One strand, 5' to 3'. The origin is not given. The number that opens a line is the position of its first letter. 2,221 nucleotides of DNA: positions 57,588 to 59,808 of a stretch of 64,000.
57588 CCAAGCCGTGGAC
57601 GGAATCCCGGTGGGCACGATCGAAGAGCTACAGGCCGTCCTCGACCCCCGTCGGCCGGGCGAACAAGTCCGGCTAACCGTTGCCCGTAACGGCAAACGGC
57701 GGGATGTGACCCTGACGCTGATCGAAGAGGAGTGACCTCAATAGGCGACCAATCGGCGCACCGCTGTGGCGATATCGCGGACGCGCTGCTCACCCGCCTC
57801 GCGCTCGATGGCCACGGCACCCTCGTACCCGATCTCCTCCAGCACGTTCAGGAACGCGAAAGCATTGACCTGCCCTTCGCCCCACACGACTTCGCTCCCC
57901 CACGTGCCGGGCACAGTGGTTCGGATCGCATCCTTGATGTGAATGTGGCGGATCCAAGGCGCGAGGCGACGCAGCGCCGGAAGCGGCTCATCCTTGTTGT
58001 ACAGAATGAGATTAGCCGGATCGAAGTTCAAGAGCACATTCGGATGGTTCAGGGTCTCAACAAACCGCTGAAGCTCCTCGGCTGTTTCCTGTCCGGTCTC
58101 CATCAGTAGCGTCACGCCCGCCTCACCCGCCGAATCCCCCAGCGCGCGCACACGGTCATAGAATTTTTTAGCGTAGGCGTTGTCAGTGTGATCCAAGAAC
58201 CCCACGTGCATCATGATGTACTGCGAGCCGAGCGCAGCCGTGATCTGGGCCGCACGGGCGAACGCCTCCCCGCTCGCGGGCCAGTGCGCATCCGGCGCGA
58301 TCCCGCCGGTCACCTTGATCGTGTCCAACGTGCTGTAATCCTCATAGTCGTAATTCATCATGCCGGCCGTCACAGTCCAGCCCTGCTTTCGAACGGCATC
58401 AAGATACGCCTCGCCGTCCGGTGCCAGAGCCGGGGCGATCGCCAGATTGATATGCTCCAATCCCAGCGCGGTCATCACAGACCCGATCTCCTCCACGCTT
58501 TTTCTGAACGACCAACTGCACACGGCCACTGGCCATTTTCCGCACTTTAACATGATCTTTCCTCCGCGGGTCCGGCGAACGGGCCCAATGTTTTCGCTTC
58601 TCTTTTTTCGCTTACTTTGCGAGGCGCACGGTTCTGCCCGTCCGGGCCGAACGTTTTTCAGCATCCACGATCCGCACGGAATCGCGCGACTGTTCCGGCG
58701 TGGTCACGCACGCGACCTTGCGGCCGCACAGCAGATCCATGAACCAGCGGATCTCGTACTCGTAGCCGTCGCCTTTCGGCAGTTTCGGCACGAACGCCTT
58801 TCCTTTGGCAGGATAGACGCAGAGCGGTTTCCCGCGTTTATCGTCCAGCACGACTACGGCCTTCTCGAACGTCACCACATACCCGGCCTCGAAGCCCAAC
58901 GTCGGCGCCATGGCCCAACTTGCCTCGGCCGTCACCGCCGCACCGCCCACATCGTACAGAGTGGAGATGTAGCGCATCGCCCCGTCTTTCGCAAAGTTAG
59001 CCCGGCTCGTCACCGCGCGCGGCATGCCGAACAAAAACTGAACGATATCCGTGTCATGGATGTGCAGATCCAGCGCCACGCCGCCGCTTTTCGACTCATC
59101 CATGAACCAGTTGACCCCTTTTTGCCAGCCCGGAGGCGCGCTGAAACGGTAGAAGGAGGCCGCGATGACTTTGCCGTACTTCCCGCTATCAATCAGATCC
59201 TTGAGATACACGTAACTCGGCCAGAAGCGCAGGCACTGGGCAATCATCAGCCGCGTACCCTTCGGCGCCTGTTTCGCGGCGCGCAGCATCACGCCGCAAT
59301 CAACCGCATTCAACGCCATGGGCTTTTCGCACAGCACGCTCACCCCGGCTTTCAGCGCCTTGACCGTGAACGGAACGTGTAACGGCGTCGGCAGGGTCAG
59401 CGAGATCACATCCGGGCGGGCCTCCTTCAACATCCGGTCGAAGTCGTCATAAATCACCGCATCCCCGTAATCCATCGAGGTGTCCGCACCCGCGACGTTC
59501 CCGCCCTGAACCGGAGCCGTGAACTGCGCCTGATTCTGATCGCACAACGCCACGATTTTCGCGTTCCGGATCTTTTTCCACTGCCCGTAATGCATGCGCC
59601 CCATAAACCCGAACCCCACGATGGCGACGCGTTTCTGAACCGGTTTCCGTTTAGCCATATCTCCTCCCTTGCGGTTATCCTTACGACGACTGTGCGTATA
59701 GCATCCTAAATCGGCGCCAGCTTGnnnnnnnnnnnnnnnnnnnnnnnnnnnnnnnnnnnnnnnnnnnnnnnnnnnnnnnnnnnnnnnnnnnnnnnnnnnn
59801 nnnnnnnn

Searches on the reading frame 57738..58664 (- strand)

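Call 76: search_protein_families(library=pfam, proteins=[window:57738-58664:-], max_evalue=0.001)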
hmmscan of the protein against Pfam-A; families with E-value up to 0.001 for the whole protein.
window:57738-58664:- (308 aa): 1 family
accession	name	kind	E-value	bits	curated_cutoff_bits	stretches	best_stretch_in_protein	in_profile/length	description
PF01261.30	AP_endonuc_2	-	5.5e-29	102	31.1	1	76-298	21-242/249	Xylose isomerase-like TIM barrel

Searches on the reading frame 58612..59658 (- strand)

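Call 76: search_protein_families(library=pfam, proteins=[window:58612-59658:-], max_evalue=0.001)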
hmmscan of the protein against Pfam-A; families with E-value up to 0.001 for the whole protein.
window:58612-59658:- (348 aa): 3 families
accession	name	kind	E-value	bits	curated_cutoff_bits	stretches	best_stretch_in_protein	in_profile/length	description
PF01408.29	GFO_IDH_MocA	-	3.5e-22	79.8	24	1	10-132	2-113/120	Oxidoreductase family, NAD-binding Rossmann fold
PF22725.1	GFO_IDH_MocA_C3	-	3.1e-16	59.9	27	1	150-259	2-113/124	GFO/IDH/MocA C-terminal domain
PF02894.22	GFO_IDH_MocA_C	-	5e-10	40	22.9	1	153-219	1-67/218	Oxidoreductase family, C-terminal alpha/beta domain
